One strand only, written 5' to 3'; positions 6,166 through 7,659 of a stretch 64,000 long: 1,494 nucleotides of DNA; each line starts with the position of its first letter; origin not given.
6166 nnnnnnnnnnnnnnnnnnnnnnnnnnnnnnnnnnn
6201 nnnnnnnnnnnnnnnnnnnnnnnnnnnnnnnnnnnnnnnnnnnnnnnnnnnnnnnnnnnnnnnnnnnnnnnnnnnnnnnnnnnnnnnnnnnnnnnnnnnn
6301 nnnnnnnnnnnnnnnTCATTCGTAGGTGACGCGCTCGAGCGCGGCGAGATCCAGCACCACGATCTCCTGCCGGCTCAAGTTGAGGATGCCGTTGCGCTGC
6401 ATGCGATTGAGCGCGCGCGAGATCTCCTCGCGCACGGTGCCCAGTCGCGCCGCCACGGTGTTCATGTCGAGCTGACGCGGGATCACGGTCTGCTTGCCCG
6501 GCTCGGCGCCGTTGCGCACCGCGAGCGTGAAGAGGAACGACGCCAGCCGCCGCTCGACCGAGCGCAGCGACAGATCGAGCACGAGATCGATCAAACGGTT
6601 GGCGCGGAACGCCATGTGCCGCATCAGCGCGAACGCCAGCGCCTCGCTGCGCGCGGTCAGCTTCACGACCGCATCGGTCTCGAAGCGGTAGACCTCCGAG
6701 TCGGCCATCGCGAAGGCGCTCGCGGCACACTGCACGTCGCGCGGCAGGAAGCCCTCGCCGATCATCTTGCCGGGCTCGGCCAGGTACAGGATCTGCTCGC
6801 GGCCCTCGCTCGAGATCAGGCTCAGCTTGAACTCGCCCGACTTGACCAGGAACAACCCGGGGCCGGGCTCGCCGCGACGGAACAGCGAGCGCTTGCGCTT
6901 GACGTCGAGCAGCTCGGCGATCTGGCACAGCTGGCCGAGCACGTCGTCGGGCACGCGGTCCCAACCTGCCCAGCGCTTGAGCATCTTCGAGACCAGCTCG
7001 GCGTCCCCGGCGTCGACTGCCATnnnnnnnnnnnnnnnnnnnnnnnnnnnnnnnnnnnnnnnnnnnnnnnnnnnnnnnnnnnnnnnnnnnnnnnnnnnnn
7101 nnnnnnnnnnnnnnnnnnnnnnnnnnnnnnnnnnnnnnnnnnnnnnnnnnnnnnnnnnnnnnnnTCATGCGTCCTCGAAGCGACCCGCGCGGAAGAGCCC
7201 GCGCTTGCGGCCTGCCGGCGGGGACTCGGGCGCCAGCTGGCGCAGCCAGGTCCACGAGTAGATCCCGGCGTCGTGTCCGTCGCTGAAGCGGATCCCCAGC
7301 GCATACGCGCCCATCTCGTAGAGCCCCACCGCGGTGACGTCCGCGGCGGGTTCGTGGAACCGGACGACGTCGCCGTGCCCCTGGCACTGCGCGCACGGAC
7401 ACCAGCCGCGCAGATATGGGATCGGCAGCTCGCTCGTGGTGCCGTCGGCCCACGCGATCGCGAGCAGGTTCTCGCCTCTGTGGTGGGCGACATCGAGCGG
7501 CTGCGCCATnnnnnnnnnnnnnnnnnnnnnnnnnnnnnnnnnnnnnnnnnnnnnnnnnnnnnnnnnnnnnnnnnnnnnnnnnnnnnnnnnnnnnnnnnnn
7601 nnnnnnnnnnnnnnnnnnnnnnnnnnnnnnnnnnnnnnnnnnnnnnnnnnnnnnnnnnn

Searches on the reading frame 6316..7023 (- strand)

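Call 24: search_protein_families(library=pfam, proteins=[window:6316-7023:-], max_evalue=0.001)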
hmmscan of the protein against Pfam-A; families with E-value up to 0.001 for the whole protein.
window:6316-7023:- (235 aa): 2 families
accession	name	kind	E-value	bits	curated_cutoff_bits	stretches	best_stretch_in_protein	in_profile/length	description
PF00027.35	cNMP_binding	-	1.4e-15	57.4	27.5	1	41-125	4-88/89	Cyclic nucleotide-binding domain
PF13545.12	HTH_Crp_2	-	4.8e-14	52.5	27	1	159-231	2-69/70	Crp-like helix-turn-helix domain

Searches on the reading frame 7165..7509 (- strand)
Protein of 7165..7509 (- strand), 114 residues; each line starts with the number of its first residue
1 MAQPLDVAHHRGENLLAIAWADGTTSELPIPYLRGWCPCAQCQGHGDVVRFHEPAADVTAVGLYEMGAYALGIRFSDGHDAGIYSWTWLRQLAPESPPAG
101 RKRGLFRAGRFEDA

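Call 24: search_protein_families(library=pfam, proteins=[window:7165-7509:-], max_evalue=0.001)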
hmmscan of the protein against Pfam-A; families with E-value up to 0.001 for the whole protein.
window:7165-7509:- (114 aa): 1 family
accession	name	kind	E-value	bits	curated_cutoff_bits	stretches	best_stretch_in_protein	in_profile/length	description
PF06155.17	GBBH-like_N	-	3e-24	86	22.8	1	9-90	3-85/85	Gamma-butyrobetaine hydroxylase-like, N-terminal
